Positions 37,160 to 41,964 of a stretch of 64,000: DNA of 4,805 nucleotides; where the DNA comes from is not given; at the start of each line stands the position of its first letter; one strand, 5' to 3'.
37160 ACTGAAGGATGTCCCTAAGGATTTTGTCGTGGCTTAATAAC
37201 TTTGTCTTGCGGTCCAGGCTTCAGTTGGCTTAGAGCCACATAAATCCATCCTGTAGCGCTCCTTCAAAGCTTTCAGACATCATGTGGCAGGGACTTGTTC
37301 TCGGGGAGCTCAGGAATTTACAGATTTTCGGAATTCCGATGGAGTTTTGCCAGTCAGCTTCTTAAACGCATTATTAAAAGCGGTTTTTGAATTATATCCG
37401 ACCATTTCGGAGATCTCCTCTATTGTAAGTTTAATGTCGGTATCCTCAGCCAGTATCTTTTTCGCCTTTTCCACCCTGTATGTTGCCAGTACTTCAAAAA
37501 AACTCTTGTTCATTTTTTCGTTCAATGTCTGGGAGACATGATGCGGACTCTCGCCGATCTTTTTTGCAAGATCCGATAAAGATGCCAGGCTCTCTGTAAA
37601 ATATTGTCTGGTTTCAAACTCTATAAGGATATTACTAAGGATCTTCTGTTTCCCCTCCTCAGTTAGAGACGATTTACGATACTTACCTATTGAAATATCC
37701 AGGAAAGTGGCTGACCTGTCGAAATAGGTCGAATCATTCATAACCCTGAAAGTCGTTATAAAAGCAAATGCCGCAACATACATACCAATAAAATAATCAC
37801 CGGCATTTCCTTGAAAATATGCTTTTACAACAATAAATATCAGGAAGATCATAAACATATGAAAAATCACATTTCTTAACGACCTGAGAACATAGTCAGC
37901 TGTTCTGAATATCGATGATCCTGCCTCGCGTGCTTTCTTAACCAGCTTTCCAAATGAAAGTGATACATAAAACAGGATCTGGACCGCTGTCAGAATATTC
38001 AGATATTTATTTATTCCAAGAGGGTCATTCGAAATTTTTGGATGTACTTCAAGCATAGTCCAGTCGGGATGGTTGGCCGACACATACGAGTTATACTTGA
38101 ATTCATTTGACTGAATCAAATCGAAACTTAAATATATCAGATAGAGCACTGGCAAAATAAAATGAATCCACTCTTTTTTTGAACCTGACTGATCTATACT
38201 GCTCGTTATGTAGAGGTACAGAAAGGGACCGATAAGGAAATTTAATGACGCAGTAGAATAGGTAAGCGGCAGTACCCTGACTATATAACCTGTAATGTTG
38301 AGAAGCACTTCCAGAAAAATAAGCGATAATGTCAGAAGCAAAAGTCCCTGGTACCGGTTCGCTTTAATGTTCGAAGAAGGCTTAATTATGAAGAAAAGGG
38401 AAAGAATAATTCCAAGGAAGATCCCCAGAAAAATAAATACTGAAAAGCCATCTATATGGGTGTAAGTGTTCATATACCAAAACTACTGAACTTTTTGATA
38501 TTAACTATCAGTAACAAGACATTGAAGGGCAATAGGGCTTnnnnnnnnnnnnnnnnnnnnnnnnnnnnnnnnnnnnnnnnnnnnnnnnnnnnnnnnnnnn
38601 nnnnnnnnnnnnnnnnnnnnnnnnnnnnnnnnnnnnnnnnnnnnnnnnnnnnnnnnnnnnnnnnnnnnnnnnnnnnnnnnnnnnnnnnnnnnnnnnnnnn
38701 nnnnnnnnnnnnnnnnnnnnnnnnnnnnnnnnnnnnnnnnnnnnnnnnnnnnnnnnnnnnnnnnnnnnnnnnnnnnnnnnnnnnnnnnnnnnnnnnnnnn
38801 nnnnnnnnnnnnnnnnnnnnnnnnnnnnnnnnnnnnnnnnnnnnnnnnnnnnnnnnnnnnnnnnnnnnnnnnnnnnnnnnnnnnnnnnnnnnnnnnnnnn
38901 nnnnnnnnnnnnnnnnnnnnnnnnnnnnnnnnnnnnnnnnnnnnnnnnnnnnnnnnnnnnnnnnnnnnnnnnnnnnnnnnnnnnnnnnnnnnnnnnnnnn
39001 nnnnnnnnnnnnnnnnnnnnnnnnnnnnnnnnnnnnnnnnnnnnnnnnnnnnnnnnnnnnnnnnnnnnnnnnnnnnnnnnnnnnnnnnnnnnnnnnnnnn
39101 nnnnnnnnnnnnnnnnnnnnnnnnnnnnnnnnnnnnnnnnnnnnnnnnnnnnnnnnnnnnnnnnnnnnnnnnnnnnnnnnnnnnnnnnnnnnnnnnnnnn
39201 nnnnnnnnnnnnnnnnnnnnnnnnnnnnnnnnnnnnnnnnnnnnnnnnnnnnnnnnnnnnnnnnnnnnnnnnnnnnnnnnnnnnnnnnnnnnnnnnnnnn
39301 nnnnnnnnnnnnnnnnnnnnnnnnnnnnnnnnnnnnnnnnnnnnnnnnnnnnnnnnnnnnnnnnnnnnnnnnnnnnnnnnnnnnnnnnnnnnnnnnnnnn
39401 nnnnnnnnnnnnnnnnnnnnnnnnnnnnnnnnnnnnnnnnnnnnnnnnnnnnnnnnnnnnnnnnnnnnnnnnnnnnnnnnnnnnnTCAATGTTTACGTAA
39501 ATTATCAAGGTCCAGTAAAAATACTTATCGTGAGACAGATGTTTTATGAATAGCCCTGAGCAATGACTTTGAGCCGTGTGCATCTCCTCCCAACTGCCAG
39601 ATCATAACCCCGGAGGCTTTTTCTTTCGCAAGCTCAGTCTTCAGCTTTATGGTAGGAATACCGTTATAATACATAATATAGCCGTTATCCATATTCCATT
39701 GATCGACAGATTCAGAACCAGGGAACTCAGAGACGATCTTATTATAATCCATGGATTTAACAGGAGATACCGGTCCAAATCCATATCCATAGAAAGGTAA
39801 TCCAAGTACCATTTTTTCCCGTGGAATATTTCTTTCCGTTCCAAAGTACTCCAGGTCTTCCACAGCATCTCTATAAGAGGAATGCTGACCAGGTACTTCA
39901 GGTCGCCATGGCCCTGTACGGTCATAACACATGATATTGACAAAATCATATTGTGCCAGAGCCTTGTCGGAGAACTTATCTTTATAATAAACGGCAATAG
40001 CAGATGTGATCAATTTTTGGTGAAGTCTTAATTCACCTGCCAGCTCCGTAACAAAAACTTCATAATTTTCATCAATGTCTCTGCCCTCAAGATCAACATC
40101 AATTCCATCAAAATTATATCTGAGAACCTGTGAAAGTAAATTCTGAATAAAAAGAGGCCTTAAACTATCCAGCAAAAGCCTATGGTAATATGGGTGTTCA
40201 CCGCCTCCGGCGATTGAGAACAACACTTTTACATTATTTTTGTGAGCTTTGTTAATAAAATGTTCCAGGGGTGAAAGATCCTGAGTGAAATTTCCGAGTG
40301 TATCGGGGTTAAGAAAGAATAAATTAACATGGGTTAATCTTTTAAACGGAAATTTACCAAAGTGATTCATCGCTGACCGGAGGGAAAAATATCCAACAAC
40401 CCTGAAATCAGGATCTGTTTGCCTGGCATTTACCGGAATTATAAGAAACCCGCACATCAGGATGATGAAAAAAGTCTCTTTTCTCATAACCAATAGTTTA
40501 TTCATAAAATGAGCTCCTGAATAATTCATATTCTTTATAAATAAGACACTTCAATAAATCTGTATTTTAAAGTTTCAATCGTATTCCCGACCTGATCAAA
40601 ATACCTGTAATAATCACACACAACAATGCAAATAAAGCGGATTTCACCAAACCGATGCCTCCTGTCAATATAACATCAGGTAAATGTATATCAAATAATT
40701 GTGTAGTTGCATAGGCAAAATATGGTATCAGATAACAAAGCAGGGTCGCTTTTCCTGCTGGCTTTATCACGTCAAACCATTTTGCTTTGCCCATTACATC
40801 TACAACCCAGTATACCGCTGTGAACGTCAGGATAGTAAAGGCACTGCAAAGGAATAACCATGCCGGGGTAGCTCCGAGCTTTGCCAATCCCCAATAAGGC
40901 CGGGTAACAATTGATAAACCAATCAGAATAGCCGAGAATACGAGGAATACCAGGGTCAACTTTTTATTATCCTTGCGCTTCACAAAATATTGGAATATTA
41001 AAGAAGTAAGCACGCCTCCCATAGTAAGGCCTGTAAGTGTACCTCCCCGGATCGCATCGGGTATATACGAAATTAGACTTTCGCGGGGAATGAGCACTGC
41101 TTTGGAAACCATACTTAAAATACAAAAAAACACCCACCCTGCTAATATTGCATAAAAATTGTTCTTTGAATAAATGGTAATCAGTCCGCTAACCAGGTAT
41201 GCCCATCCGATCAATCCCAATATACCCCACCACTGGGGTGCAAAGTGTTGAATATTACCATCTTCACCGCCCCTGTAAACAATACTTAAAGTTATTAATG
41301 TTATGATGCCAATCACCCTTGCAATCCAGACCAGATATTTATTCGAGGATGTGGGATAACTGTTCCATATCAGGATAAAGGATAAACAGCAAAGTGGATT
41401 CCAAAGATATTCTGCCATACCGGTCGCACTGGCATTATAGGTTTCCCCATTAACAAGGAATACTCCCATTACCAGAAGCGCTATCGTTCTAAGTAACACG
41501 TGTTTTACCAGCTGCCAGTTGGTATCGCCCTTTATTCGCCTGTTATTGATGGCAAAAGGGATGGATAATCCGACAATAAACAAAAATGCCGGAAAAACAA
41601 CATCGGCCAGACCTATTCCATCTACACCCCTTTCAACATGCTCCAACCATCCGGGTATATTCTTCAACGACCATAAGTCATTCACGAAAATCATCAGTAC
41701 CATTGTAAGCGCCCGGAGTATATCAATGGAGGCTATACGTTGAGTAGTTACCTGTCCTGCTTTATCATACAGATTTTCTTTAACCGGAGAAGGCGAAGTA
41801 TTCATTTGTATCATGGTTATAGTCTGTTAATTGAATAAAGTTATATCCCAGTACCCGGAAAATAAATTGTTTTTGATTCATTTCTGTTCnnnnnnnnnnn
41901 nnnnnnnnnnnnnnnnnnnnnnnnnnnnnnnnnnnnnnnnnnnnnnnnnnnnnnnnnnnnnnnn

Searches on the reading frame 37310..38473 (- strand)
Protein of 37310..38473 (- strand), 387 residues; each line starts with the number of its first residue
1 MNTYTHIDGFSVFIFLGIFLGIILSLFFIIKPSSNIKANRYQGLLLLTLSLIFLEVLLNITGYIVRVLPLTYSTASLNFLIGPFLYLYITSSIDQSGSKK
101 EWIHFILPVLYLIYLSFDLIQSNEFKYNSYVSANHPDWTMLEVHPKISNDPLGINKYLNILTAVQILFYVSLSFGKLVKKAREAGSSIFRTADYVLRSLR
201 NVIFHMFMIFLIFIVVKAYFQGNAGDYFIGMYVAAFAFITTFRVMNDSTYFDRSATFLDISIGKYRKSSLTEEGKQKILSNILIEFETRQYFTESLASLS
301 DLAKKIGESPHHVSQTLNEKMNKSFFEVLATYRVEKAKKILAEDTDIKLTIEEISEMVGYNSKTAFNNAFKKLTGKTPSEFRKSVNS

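Call 51: search_protein_families(library=pfam, proteins=[window:37310-38473:-], max_evalue=0.00001)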
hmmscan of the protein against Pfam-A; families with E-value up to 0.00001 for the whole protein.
window:37310-38473:- (387 aa): 2 families
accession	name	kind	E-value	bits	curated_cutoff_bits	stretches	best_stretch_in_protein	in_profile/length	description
PF12833.13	HTH_18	-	1.2e-18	67.6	33.6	1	302-383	1-79/80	Helix-turn-helix domain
PF00165.29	HTH_AraC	-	2.3e-10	40.8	26.6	1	342-383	2-42/42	Bacterial regulatory helix-turn-helix proteins, AraC family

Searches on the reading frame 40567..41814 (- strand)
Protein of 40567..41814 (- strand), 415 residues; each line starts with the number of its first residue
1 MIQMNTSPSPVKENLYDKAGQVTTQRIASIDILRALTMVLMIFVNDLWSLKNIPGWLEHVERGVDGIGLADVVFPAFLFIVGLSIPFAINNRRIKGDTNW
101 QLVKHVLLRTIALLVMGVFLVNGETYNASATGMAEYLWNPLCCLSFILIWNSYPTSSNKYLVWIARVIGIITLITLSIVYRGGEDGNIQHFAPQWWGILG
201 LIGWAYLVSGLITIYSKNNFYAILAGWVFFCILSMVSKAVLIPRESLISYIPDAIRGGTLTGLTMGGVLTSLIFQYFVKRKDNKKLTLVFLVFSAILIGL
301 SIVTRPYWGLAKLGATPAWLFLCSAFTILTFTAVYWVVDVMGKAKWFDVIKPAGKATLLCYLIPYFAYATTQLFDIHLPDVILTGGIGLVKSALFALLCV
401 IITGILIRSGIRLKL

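Call 51: search_protein_families(library=pfam, proteins=[window:40567-41814:-], max_evalue=0.00001)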
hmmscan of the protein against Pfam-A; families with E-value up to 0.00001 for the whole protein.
window:40567-41814:- (415 aa): 2 families
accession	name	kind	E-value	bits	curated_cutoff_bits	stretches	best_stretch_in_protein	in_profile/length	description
PF16401.11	DUF5009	-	6.2e-12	45.9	25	1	27-231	2-213/260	Domain of unknown function (DUF5009)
PF07786.18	HGSNAT_cat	-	2.5e-08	34.2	22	1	26-120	1-86/222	Heparan-alpha-glucosaminide N-acetyltransferase, catalytic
